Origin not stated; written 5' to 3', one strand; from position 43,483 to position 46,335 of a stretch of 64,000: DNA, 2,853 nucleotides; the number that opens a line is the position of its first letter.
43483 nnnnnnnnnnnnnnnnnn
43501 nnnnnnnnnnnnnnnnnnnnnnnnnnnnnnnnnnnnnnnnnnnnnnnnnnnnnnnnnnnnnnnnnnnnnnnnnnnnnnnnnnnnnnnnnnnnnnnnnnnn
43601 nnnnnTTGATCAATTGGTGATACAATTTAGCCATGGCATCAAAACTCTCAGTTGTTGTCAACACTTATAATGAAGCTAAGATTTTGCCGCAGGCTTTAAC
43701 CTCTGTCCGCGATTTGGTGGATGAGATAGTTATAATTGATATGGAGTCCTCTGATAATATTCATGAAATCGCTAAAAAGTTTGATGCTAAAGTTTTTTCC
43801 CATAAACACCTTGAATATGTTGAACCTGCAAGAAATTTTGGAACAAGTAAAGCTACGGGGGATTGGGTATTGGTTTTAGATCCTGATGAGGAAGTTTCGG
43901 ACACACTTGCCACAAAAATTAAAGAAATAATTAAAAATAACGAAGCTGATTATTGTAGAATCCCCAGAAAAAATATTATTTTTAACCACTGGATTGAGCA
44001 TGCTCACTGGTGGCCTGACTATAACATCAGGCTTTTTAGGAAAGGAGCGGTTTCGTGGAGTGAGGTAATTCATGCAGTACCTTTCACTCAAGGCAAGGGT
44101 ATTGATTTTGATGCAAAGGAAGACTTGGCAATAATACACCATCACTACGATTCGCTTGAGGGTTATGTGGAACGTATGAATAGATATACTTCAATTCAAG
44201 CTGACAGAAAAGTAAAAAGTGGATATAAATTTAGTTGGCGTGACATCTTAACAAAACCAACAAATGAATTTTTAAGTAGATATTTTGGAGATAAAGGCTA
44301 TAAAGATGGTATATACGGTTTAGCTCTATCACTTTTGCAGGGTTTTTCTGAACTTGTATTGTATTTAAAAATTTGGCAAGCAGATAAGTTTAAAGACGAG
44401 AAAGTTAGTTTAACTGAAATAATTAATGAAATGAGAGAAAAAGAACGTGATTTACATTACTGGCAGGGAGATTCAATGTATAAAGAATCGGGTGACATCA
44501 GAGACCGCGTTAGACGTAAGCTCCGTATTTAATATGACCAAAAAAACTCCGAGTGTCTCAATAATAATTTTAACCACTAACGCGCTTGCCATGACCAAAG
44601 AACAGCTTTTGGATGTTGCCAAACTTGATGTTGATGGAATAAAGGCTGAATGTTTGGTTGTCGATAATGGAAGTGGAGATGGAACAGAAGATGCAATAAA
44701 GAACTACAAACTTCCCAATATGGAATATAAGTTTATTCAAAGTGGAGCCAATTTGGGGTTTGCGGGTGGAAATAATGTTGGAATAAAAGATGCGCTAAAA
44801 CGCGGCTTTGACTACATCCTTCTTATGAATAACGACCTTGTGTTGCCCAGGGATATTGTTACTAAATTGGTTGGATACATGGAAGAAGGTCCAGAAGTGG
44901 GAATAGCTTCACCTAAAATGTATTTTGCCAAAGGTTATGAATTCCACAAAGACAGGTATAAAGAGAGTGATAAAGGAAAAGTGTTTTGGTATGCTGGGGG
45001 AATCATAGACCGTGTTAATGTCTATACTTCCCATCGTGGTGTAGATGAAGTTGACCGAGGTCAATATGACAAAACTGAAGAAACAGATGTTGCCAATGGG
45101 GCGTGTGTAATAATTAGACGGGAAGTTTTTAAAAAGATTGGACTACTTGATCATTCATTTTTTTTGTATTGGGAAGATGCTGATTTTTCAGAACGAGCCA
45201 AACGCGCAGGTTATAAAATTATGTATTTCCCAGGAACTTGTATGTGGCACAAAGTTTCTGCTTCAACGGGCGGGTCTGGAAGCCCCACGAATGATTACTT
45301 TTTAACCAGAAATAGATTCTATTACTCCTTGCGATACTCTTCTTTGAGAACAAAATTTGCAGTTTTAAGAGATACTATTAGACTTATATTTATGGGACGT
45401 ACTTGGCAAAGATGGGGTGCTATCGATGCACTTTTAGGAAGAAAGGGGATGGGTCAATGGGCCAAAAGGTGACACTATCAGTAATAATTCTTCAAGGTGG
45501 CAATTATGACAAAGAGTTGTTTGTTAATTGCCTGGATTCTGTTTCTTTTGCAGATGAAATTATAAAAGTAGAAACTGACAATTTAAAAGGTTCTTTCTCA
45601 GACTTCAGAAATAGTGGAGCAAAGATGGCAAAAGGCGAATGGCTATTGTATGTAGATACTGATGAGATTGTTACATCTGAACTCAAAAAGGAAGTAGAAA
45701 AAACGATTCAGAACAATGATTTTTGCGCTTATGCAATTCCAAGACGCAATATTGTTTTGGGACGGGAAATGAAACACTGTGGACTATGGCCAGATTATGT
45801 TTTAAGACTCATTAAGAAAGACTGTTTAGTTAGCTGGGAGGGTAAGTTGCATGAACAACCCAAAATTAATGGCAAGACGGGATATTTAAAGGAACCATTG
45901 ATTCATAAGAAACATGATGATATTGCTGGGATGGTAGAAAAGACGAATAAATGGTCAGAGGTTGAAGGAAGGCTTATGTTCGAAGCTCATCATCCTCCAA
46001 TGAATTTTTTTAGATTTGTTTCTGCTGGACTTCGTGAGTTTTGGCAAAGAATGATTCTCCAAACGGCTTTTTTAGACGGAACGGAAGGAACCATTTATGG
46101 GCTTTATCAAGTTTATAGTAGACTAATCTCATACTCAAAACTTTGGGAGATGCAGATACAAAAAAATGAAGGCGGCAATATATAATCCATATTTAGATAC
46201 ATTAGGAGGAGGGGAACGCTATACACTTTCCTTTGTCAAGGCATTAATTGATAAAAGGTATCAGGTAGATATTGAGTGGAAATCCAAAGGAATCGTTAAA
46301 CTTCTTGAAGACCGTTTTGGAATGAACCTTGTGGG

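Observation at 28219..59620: Extraordinary density of GT-C fold membrane glycosyltransferase paralogues (at least 14 in about 38 kb)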

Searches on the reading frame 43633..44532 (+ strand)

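Call 4: search_protein_families(library=pfam, proteins=[window:43633-44532:+], max_evalue=0.01)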
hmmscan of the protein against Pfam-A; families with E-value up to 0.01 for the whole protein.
window:43633-44532:+ (299 aa): 3 families
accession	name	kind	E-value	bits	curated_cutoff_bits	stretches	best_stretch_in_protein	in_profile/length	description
PF00535.33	Glycos_transf_2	-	1.1e-22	81.2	23.3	1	6-137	1-144/168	Glycosyl transferase family 2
PF13704.12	Glyco_tranf_2_4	-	3.2e-06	28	27.5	1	13-86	2-82/98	Glycosyl transferase family 2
PF10111.15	Glyco_tranf_2_2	-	0.00018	21.5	27.3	1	27-101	27-107/276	Glycosyltransferase like family 2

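Call 28: search_protein_families(library=ncbifam, proteins=[window:43633-44532:+], max_evalue=0.01)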
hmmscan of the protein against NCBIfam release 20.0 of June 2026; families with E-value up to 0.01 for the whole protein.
window:43633-44532:+ (299 aa): 14 families
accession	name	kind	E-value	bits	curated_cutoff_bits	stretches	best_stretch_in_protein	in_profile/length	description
TIGR04283.1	glyco_like_mftF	equivalog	2.1e-11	43.8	182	1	5-106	1-103/221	TIGR04283 family arsenosugar biosynthesis glycosyltransferase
NF007482.0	PRK10073.1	equivalog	6.3e-11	41.8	423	1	3-108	6-118/334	glycosyltransferase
TIGR04195.1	S_glycosyl_SunS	equivalog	3.5e-10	39.3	350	1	9-183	63-235/421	SunS family peptide S-glycosyltransferase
NF050050.1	ProtGlycPglI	equivalog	1.1e-07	31.5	500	1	3-110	2-115/306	GalNAc(5)-diNAcBac-PP-undecaprenol beta-1,3-glucosyltransferase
NF038302.1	EPS_HpsE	equivalog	4.5e-07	29.1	300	1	4-89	2-100/307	hormogonium polysaccharide biosynthesis glycosyltransferase HpsE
NF010496.0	PRK13915.1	equivalog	3.5e-06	26.3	262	1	3-60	31-94/307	glucosyl-3-phosphoglycerate synthase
NF041875.1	EPS_EpsD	equivalog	1.5e-05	24.6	370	1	5-93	1-97/325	exopolysaccharide biosynthesis glycosyltransferase EpsD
NF058614.1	PPMAGASynPpgS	equivalog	6.7e-05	22.4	370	1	7-57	4-54/226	polyprenyl-phospho-N-acetylgalactosaminyl synthase PpgS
NF047683.1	TeichurnBiosyTuaG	equivalog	0.00025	20.8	400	1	4-103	7-115/252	teichuronic acid biosynthesis protein TuaG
TIGR04182.1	glyco_TIGR04182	equivalog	0.00036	20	325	1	6-106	3-103/293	S-layer glycoprotein N-glycosyltransferase AglJ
NF038299.1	EPS_HpsN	equivalog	0.001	18.1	425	1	4-99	2-106/317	hormogonium polysaccharide biosynthesis glycosyltransferase HpsN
NF045692.1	OglycostaseCruG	equivalog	0.0016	17.5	600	0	3-106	41-158/386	2'-O-glycosyltransferase CruG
TIGR03965.1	mycofact_glyco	equivalog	0.0023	16.9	280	1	4-86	75-165/467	mycofactocin biosynthesis glycosyltransferase MftF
NF047588.1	GlcsyltransPgfSStrep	equivalog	0.0024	17.2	500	1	4-92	2-102/308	glycosyltransferase PgfS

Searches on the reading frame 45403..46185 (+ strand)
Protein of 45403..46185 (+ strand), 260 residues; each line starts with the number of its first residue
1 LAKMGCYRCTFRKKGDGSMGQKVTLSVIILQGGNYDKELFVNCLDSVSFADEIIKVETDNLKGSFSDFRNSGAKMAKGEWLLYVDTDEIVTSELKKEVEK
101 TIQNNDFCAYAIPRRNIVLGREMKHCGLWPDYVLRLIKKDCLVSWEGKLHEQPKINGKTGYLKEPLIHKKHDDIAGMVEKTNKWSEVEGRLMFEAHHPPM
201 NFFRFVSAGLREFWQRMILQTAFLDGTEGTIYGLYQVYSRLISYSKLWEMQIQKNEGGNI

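Call 7: search_protein_families(library=pfam, proteins=[window:45403-46185:+], max_evalue=0.01)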
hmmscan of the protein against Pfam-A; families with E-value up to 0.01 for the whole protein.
window:45403-46185:+ (260 aa): 1 family
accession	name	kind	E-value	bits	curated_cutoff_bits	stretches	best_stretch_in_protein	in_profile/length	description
PF00535.33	Glycos_transf_2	-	0.00011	22.6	23.3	1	66-125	67-128/168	Glycosyl transferase family 2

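Call 28: search_protein_families(library=ncbifam, proteins=[window:45403-46185:+], max_evalue=0.01)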
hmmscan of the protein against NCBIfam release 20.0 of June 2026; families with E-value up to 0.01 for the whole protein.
window:45403-46185:+ (260 aa): 2 families
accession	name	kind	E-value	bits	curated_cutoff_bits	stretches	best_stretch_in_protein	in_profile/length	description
TIGR04283.1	glyco_like_mftF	equivalog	0.0048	16.5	182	1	70-106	65-101/221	TIGR04283 family arsenosugar biosynthesis glycosyltransferase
TIGR04195.1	S_glycosyl_SunS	equivalog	0.0098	14.8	350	0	53-153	107-202/421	SunS family peptide S-glycosyltransferase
